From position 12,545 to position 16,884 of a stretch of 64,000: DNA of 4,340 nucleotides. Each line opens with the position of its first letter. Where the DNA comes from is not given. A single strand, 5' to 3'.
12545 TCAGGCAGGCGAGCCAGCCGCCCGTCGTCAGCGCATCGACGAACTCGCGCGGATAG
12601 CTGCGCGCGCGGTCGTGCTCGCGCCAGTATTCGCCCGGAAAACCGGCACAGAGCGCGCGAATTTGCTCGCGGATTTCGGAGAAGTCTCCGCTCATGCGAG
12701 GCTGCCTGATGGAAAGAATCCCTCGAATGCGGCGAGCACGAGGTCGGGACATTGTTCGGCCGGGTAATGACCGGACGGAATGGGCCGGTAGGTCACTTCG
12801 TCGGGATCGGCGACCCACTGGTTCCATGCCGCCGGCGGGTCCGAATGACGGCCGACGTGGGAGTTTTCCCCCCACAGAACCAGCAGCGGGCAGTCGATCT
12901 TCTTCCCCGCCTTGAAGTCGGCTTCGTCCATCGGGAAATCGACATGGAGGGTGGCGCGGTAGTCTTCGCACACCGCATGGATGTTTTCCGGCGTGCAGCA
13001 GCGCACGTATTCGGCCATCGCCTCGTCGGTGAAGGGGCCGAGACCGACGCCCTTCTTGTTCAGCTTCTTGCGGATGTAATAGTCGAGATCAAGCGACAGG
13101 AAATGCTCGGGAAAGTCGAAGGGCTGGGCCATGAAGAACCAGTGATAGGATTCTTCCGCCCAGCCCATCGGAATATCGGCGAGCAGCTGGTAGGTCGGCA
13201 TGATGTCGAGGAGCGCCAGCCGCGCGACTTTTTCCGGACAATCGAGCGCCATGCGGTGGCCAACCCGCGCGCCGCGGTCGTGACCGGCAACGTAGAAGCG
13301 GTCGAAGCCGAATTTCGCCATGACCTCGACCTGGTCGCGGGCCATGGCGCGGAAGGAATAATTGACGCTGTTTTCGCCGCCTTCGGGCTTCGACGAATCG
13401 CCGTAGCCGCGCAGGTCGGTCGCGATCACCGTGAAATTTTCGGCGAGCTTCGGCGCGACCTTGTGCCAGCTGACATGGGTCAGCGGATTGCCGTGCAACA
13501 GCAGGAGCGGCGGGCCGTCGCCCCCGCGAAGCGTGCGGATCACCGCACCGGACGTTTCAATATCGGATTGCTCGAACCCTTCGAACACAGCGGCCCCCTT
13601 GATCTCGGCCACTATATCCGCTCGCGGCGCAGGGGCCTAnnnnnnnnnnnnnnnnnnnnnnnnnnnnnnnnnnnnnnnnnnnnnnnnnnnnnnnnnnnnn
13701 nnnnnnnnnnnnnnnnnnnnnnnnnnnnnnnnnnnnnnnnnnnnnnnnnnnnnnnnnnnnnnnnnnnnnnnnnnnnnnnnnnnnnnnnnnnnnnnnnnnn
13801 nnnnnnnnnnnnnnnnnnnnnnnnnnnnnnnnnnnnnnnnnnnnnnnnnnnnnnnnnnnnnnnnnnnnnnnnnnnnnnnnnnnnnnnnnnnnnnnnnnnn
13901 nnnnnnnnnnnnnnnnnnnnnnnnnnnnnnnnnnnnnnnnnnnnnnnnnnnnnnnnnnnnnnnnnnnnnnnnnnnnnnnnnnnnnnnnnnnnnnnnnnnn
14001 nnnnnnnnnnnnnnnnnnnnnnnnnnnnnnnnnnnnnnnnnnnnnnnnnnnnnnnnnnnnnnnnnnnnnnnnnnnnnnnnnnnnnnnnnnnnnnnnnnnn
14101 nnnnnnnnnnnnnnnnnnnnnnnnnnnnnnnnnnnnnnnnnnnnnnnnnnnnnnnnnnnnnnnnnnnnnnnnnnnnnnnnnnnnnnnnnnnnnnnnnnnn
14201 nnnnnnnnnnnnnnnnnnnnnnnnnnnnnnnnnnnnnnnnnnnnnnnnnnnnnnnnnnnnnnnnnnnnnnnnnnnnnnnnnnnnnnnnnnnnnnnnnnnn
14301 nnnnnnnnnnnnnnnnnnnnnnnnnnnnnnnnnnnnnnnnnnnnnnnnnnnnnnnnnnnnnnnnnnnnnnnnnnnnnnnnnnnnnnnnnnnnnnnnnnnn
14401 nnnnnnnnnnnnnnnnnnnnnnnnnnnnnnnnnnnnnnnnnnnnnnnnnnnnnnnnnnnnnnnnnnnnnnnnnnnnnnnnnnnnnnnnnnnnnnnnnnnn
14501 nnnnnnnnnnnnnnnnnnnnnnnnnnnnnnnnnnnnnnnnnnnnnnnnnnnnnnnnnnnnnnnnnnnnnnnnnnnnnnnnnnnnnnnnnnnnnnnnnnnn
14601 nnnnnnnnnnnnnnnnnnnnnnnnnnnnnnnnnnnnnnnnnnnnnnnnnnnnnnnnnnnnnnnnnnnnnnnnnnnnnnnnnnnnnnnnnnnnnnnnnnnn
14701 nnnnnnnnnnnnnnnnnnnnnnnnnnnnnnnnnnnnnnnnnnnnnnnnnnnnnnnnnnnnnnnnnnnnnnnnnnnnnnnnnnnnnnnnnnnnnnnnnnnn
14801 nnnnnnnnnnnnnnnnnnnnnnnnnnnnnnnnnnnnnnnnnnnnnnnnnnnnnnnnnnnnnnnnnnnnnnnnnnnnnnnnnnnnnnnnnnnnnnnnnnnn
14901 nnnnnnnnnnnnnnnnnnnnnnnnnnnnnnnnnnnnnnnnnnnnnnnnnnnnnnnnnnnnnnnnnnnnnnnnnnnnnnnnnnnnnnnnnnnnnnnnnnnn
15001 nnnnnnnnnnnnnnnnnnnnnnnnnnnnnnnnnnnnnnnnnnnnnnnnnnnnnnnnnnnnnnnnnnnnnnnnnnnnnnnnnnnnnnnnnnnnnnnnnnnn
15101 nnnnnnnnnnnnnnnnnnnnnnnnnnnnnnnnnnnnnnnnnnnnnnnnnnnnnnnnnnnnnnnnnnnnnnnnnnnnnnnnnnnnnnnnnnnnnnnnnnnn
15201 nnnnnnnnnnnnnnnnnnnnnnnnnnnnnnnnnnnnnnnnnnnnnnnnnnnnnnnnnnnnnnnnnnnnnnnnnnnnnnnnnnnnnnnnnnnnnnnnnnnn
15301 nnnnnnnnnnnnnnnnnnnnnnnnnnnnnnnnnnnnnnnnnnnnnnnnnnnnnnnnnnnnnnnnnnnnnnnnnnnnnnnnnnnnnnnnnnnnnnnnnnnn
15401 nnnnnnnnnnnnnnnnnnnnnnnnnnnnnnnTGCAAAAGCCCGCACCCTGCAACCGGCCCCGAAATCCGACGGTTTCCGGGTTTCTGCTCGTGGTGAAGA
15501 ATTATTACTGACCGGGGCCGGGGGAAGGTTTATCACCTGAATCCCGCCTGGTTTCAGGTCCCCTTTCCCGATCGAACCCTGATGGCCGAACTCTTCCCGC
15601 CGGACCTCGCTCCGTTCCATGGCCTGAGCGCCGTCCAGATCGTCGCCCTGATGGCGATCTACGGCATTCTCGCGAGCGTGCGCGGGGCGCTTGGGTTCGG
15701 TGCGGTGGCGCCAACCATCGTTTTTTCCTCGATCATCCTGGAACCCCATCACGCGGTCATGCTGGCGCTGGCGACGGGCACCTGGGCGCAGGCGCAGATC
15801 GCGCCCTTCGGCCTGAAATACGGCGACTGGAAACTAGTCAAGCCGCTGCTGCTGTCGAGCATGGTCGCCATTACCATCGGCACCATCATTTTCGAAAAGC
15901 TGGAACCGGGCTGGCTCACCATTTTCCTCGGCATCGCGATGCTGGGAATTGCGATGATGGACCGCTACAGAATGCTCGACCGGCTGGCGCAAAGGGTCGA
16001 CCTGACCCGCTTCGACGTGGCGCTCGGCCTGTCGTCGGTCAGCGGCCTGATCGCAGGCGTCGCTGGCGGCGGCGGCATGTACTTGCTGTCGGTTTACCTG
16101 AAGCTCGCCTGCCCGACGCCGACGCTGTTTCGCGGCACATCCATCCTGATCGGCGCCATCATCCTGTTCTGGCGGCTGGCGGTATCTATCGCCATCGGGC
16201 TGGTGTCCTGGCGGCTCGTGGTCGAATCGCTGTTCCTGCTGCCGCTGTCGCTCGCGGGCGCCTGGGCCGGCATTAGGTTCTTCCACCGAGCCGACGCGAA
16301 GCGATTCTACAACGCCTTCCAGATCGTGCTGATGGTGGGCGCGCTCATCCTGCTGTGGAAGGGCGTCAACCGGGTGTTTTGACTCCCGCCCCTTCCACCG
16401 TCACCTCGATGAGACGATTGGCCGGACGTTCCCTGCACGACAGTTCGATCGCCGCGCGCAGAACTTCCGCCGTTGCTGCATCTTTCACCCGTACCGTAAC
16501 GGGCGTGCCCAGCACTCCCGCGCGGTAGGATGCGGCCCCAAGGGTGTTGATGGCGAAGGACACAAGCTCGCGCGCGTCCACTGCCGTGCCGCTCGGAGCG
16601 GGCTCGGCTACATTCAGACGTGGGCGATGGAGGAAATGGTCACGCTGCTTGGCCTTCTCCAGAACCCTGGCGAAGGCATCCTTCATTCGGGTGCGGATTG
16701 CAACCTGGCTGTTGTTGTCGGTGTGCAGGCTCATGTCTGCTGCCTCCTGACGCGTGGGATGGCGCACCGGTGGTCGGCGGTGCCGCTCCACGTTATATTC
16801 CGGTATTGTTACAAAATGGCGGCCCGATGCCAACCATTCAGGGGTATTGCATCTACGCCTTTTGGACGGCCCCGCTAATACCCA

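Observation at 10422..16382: Five-gene operon TauD-like dioxygenase / SseA rhodanese / alpha-beta hydrolase / acyl-CoA dehydrogenase / family-III CoA-transferase, divergent from a TauE sulfite exporter: candidate organosulfur-acid catabolic pathway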

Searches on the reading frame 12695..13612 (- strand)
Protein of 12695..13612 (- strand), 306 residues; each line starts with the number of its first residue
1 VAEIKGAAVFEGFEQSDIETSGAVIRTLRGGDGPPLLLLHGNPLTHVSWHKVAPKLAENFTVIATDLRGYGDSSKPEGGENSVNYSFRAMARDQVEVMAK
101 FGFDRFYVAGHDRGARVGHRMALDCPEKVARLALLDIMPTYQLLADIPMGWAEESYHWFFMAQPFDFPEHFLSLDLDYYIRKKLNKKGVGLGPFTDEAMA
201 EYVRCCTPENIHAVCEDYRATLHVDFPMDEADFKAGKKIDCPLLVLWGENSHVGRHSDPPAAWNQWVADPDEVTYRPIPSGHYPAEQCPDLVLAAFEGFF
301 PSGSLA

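Call 4: search_protein_families(library=pfam, proteins=[window:12695-13612:-])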
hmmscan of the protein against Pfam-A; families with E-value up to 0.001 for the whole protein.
window:12695-13612:- (306 aa): 3 families
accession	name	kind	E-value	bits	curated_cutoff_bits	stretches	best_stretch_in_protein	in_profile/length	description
PF00561.26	Abhydrolase_1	-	9.7e-29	101.2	25.8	1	34-283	1-239/245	alpha/beta hydrolase fold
PF12697.13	Abhydrolase_6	-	2e-16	61.8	26.3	1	36-294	1-216/217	Alpha/beta hydrolase family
PF12146.15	Hydrolase_4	-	1.5e-05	24.8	27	1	37-135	8-107/239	Serine aminopeptidase, S33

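Call 5: search_protein_families(library=ncbifam, proteins=[window:12695-13612:-])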
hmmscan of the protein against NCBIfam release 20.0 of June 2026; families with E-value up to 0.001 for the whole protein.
window:12695-13612:- (306 aa): 22 families
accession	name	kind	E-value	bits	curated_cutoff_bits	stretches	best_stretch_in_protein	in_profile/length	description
NF002938.0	PRK03592.1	equivalog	9.8e-17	61.2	241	1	13-202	10-187/298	haloalkane dehalogenase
NF051488.1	bifunc_PcaDC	exception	6e-16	58.6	390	1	33-137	12-111/375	bifunctional 3-oxoadipate enol-lactonase/4-carboxymuconolactone decarboxylase PcaDC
NF004514.1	PRK05855.1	equivalog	1.1e-15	57.2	455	1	27-115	16-102/578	SDR family oxidoreductase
NF050089.1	i_nPHAscl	equivalog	4.2e-15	55.6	300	1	29-138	14-118/288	intracellular short-chain-length polyhydroxyalkanoate depolymerase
NF011457.0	PRK14875.1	equivalog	4.1e-14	52.3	307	1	17-135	114-229/372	acetoin dehydrogenase dihydrolipoyllysine-residue acetyltransferase subunit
TIGR03056.1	bchO_mg_che_rel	equivalog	4.8e-14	52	172.55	1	30-127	25-118/278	alpha/beta fold hydrolase BchO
TIGR03695.1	menH_SHCHC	equivalog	6.9e-12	45.3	208.55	1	33-134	2-101/252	2-succinyl-6-hydroxy-2,4-cyclohexadiene-1-carboxylate synthase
TIGR02427.1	protocat_pcaD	equivalog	8.9e-12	44.9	255.85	1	48-135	28-110/251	3-oxoadipate enol-lactonase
NF045632.1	hydroxlase_HsaD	equivalog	1.1e-11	44.3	400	1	32-135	33-135/290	4,5:9,10-diseco-3-hydroxy-5,9,17-trioxoandrosta-1(10),2-diene-4-oate hydrolase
NF002873.0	PRK03204.1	equivalog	8.6e-11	41.7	466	1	13-132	14-129/286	haloalkane dehalogenase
NF002043.0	PRK00870.1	subfamily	1.1e-10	41.4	265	1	31-136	44-147/302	haloalkane dehalogenase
TIGR03611.1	RutD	equivalog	6.9e-10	38.7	238.5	1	49-135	29-111/258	pyrimidine utilization protein D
NF051487.1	bifunc_PcaCD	exception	4.4e-09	35.9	430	1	26-141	163-275/413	bifunctional 4-carboxymuconolactone decarboxylase/3-oxoadipate enol-lactonase PcaCD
NF007954.0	PRK10673.1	equivalog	3.4e-08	33.1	399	1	35-140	18-117/255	esterase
NF052610.1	macro_16_ester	equivalog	4.8e-07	29.4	420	1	33-136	23-126/281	alpha/beta fold macrolide esterase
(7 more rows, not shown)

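Call 7: search_solved_structures(query=window:12695-13612:-, max_evalue=1e-10, show_alignments=2)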
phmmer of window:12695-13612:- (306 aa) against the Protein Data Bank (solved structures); distinct sequences matched with E-value up to 1e-10: 93 (the best 60 are shown).
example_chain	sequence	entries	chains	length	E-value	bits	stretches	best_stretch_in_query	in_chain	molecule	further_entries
3qyj_A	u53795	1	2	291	7.9e-93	314.2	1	10-299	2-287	Alr0039 protein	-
9c9f_A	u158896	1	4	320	4e-82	279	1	20-297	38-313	Fluoroacetate dehalogenase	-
3r3u_A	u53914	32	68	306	1.8e-76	260.5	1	7-302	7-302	Fluoroacetate dehalogenase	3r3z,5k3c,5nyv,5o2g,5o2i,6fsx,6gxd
5k3d_A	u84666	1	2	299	2.1e-76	260.2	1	8-300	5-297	Fluoroacetate dehalogenase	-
6qks_A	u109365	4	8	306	6.3e-76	258.7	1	7-302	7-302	Fluoroacetate dehalogenase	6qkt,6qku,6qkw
3r3v_A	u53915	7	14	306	7.7e-76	258.4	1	7-302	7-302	Fluoroacetate dehalogenase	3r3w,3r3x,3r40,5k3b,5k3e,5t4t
5swn_A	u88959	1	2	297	1e-75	258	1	8-300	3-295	Fluoroacetate dehalogenase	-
3r3y_A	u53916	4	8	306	1.4e-75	257.6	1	7-302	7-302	Fluoroacetate dehalogenase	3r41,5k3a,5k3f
9ue2_A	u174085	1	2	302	9e-75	254.9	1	8-301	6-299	Fluoroacetate dehalogenase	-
9u9u_A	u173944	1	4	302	1.8e-74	253.9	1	8-301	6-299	Fluoroacetate dehalogenase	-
9u9l_A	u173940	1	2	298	3.3e-74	253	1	8-300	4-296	Fluoroacetate dehalogenase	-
21bk_A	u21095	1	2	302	3.5e-74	252.9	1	8-301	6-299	Fluoroacetate dehalogenase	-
9u5w_A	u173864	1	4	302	1.6e-73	250.7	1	8-301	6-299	Fluoroacetate dehalogenase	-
9u5x_A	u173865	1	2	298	2.9e-73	249.9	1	8-300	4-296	Fluoroacetate dehalogenase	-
4bat_A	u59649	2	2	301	7.9e-73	248.5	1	10-302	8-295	PROBABLE EPOXIDE HYDROLASE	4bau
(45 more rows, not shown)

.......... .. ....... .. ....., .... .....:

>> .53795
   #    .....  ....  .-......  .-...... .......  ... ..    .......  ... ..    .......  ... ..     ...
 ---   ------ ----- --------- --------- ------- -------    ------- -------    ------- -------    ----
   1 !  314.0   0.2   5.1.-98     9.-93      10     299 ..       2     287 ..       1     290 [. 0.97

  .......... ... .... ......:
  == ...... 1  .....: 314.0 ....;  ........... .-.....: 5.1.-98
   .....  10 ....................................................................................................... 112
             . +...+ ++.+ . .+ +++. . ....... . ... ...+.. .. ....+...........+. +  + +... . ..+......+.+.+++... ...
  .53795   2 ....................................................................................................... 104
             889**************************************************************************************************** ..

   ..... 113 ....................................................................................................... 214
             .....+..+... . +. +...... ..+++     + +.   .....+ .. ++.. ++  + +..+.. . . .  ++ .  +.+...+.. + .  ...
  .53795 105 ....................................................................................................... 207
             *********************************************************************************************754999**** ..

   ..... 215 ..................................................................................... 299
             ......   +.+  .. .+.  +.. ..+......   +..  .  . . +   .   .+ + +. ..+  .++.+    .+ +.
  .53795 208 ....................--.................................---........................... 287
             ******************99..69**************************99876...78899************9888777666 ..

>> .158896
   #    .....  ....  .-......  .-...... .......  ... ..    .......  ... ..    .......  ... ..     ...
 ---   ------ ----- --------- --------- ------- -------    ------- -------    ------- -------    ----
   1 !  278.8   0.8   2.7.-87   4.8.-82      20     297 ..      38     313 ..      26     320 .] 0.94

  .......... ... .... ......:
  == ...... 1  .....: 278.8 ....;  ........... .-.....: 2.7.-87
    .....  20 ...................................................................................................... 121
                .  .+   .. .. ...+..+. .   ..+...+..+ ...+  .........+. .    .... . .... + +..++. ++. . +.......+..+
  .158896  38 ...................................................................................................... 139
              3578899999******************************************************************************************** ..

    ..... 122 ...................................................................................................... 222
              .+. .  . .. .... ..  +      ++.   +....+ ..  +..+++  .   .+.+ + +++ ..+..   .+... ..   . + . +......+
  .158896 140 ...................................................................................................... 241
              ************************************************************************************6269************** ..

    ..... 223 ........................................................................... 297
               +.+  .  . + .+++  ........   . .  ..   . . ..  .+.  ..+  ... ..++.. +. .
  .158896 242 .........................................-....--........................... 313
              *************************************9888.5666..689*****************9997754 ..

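Call 32: find_related_loci(query=window:12695-13612:-, collection=metagenome_contigs, flank=8000)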
Query window:12695-13612:- (306 aa) in metagenome_contigs; peptide patterns used: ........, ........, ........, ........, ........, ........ (x = any residue, [..] = any of these).
478 stretches matched a pattern; 435 encode a relative of the query (tblastn E <= 1e-3); the best 80 are kept; 80 distinct loci.
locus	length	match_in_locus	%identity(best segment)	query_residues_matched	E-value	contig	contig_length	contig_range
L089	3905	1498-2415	95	1-306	0e+0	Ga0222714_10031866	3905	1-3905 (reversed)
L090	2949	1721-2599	83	9-304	0e+0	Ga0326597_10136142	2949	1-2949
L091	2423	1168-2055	74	6-304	2e-160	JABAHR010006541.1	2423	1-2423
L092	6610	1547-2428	75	6-302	3e-150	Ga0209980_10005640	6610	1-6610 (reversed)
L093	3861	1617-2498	75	6-302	1e-154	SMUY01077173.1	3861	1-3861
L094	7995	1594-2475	74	6-302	2e-149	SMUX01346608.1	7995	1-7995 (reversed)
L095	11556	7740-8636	75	5-306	1e-149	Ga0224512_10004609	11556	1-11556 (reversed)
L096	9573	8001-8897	73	5-306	2e-148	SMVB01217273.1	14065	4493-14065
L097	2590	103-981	74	5-300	8e-156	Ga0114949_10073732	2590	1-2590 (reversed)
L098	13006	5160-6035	64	5-300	2e-132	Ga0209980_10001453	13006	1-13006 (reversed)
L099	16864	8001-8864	68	9-300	5e-131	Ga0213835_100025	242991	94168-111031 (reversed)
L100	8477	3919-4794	65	9-302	8e-130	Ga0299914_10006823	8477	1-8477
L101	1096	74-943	64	9-300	7e-142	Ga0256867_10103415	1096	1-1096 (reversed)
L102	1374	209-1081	65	7-300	2e-140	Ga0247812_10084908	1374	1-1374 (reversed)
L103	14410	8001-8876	65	4-300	3e-128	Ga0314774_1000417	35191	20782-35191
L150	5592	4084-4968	61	4-302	5e-122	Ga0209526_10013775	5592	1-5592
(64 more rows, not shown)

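Call 37: search_protein_families(library=pfam, proteins=[L094:2487-3569:+, L094:2415-3308:-, L094:199-1329:+, L094:6695-7855:-, L095:2521-4161:-, L095:35-1249:+, L095:6452-6730:-, L095:1372-1968:-, L095:2078-2524:+])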
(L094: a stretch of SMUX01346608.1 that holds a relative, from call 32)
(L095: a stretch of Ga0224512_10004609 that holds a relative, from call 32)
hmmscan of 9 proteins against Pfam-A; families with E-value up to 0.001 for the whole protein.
L094:2487-3569:+ (360 aa): 1 family
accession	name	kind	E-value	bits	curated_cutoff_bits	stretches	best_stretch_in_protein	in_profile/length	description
PF00180.25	Iso_dh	-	1.5e-81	274.8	27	1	7-349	4-348/348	Isocitrate/isopropylmalate dehydrogenase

L094:2415-3308:- (297 aa): 0 families

L094:199-1329:+ (376 aa): 0 families

L094:6695-7855:- (386 aa): 2 families
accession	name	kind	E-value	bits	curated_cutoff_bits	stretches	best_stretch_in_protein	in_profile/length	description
PF13378.12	MR_MLE_C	-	2.4e-58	197.9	29.4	1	167-379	3-219/219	Enolase C-terminal domain-like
PF02746.21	MR_MLE_N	-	2.1e-10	41.3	22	1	45-145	21-117/117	Mandelate racemase / muconate lactonizing enzyme, N-terminal domain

L095:2521-4161:- (546 aa): 3 families
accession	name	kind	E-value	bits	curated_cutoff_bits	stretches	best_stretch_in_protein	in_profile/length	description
PF01977.22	UbiD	-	2.1e-51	174.5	23.3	1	115-319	4-202/206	3-octaprenyl-4-hydroxybenzoate carboxy-lyase Rift-related domain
PF20696.2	UbiD_C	-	1.2e-10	41.9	24.2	1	341-454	14-127/127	3-octaprenyl-4-hydroxybenzoate carboxy-lyase C-terminal domain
PF20695.2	UbiD_N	-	4e-06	27.3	24.3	1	17-100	1-71/78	3-octaprenyl-4-hydroxybenzoate carboxy-lyase N-terminal domain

L095:35-1249:+ (404 aa): 2 families
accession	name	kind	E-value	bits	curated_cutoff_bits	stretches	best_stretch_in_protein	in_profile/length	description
PF07883.17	Cupin_2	-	1.9e-09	37.5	27.2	1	299-351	7-57/70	Cupin domain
PF02311.25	AraC_binding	-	0.00012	22.3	21.1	0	301-356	13-68/135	AraC-like ligand binding domain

L095:6452-6730:- (92 aa): 0 families

L095:1372-1968:- (198 aa): 0 families

L095:2078-2524:+ (148 aa): 0 families

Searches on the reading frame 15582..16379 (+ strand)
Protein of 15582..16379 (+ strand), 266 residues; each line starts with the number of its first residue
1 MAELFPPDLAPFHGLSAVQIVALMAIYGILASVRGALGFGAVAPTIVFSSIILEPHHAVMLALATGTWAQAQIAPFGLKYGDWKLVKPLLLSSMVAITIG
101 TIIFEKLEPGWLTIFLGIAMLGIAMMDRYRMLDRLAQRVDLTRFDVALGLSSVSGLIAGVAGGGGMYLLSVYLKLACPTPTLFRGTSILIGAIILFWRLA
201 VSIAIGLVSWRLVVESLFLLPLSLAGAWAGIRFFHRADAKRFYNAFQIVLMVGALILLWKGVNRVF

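Call 4: search_protein_families(library=pfam, proteins=[window:15582-16379:+])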
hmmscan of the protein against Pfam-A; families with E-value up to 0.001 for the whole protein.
window:15582-16379:+ (266 aa): 1 family
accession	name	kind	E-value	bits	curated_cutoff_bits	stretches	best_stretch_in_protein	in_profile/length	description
PF01925.25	TauE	-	8.2e-18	65.4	32.6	1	24-255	5-235/237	Sulfite exporter TauE/SafE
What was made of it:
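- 15582..16382 (+): TauE/SafE (TSUP) family membrane protein (266 aa), transcribed divergently. Pfam TauE scores 65 bits (call 4).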

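Call 5: search_protein_families(library=ncbifam, proteins=[window:15582-16379:+])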
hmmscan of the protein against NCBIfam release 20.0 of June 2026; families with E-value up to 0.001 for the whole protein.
window:15582-16379:+ (266 aa): 1 family
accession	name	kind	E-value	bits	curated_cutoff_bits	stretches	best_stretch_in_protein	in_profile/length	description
TIGR02611.1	TIGR02611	hypoth_equivalog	0.00039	20.2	70.6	1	90-140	29-79/121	TIGR02611 family protein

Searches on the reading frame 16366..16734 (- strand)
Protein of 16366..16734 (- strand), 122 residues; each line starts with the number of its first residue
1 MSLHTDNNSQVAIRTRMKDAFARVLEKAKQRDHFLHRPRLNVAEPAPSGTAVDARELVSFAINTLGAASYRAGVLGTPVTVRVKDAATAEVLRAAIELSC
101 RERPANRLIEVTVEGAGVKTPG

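Call 89: search_protein_families(library=ncbifam, proteins=[window:16366-16734:-], max_evalue=0.001)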
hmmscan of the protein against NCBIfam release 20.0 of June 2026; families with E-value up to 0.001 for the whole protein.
window:16366-16734:- (122 aa): 0 families
